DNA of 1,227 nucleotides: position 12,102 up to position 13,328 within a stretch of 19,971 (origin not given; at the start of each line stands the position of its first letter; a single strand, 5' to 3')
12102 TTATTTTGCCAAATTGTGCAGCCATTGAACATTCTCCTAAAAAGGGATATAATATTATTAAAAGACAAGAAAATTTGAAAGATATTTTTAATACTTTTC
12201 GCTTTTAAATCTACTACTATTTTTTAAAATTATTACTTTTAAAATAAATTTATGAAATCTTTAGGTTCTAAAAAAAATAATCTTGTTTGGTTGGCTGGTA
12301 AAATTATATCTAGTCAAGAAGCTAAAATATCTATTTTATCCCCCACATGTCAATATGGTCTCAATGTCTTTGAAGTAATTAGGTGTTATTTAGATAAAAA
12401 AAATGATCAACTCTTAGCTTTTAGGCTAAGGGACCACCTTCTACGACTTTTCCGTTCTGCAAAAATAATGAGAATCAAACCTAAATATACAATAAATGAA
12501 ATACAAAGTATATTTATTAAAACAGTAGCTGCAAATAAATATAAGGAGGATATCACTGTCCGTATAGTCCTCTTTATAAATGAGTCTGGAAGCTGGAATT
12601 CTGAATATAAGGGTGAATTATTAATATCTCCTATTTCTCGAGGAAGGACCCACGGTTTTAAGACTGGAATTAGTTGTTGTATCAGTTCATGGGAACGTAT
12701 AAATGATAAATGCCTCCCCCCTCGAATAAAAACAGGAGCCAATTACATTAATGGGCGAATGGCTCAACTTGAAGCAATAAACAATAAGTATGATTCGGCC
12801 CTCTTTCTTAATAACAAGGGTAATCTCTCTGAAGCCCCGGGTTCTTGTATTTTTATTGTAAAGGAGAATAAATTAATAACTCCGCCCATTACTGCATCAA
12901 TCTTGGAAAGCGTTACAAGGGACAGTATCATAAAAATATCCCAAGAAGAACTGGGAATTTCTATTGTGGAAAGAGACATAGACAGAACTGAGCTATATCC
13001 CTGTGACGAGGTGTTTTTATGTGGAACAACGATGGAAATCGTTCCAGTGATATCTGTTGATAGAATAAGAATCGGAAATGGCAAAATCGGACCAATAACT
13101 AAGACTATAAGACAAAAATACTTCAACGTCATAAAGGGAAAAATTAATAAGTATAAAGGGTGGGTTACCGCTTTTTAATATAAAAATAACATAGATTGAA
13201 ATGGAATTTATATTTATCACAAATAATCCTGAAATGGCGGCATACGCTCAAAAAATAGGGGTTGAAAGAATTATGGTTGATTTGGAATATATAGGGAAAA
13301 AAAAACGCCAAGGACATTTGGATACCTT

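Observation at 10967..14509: Fold-III decarboxylase + fold-IV aminotransferase + HpcH/HpaI-like lyase + cupin: small-molecule (amine/amino-acid) supply pathway embedded in a glycan operon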

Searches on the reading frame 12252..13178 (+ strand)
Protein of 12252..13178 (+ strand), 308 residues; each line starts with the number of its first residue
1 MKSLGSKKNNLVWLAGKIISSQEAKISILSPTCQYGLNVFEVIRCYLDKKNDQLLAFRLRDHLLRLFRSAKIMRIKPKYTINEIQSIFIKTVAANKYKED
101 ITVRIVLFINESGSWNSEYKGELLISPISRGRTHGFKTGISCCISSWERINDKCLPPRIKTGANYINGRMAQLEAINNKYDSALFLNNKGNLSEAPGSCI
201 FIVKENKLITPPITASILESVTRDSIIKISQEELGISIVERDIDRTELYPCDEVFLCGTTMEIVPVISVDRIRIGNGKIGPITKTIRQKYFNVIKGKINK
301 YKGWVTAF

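Call 3: search_protein_families(library=pfam, proteins=[window:12252-13178:+])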
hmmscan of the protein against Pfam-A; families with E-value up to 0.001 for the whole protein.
window:12252-13178:+ (308 aa): 1 family
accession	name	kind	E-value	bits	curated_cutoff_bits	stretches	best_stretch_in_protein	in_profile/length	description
PF01063.24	Aminotran_4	-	1.5e-46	159.5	28.5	1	39-268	2-222/223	Amino-transferase class IV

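Call 7: search_protein_families(library=ncbifam, proteins=[window:12252-13178:+], max_evalue=0.01)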
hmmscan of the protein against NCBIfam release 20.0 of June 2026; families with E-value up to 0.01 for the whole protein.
window:12252-13178:+ (308 aa): 21 families
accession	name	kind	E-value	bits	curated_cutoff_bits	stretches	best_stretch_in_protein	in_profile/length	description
NF005146.0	PRK06606.1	equivalog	4.9e-89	298.3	279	1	7-307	4-305/307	branched-chain amino acid transaminase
TIGR01122.1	ilvE_I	equivalog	1.5e-82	277.1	245.55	1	13-306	1-296/298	branched-chain-amino-acid transaminase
NF006185.0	PRK08320.1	subfamily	2.1e-56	191.3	363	1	10-295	3-284/292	branched-chain amino acid aminotransferase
NF009126.0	PRK12479.1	equivalog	3.3e-43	148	518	1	8-293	2-283/299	branched-chain-amino-acid transaminase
NF005726.0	PRK07544.1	equivalog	8.3e-42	143.3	396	1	7-297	8-291/295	branched-chain amino acid aminotransferase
NF005209.0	PRK06680.1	subfamily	3.5e-34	118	320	2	168-295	156-282/286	D-amino-acid transaminase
NF009897.0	PRK13357.1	equivalog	1.3e-33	116.2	307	1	11-306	42-355/358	branched-chain amino acid aminotransferase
TIGR01121.1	D_amino_aminoT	equivalog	2.5e-32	112.2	277.45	2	168-294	151-275/276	D-amino-acid transaminase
NF005800.0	PRK07650.1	equivalog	5.8e-30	104.5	308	1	11-296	2-278/290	aminodeoxychorismate lyase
NF009896.0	PRK13356.1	equivalog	8.5e-29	100.6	262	1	59-295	51-284/287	branched-chain amino acid aminotransferase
TIGR01123.1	ilvE_II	equivalog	1.1e-28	100.2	250.05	1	13-306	1-311/313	branched-chain-amino-acid transaminase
NF009066.0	PRK12400.1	equivalog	3.6e-22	79.1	538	2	165-292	155-280/290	D-amino-acid transaminase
TIGR03461.1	pabC_Proteo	equivalog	5.3e-17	61.9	176.85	1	21-273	5-249/262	aminodeoxychorismate lyase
NF005888.0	PRK07849.1-3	equivalog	6.9e-16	58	273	1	36-274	39-276/298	aminodeoxychorismate lyase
NF004761.0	PRK06092.1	equivalog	4.8e-15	55.5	260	1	175-274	154-252/268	aminodeoxychorismate lyase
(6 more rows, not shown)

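Call 9: search_solved_structures(query=window:12252-13178:+, max_evalue=0.001)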
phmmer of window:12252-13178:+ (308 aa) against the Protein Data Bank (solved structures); distinct sequences matched with E-value up to 0.001: 78 (the best 60 are shown).
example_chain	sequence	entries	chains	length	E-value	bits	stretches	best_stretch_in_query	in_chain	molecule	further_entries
6h65_A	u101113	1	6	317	5.7e-76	259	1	12-305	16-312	Branched-chain-amino-acid aminotransferase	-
7nea_A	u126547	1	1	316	1.2e-66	228.4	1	11-306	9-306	Branched-chain-amino-acid aminotransferase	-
6gkr_A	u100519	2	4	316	1.7e-66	227.9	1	11-306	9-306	Branched-chain-amino-acid aminotransferase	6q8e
7neb_A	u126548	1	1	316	3.4e-66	226.9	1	11-306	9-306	Branched-chain-amino-acid aminotransferase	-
5ce8_A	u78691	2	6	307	5.4e-62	213.1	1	11-306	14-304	Branched-chain amino acid aminotransferase | Branched-chain-amino-acid aminotransferase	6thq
1i1k_A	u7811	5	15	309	2.3e-55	191.3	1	6-305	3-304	BRANCHED-CHAIN AMINO ACID AMINOTRANSFERASE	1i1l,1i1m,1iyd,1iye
1a3g_A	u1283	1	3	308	3.1e-55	190.9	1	6-305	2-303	BRANCHED-CHAIN AMINO ACID AMINOTRANSFERASE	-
4whx_A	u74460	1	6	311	5.9e-46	160.4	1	8-307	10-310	Branched-chain-amino-acid transaminase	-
1wrv_A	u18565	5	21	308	6.6e-46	160.3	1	8-306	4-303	Branched-Chain Amino Acid Aminotransferase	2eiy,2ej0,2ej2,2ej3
3u0g_A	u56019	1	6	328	7.2e-46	160.2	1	8-307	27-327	Putative branched-chain amino acid aminotransferase IlvE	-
6nst_A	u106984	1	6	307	9.4e-44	153.2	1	8-306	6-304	Branched-chain-amino-acid aminotransferase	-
5mqz_A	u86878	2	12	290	2.9e-38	135.2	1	12-292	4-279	Putative branched-chain-amino-acid aminotransferase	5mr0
5cm0_A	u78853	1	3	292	5e-34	121.3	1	11-290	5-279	Branched-chain transaminase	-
5e25_A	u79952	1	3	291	5.5e-34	121.1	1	11-290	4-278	branched-chain aminotransferase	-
3csw_A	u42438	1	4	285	5.4e-23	85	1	11-291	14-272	Putative branched-chain-amino-acid aminotransferase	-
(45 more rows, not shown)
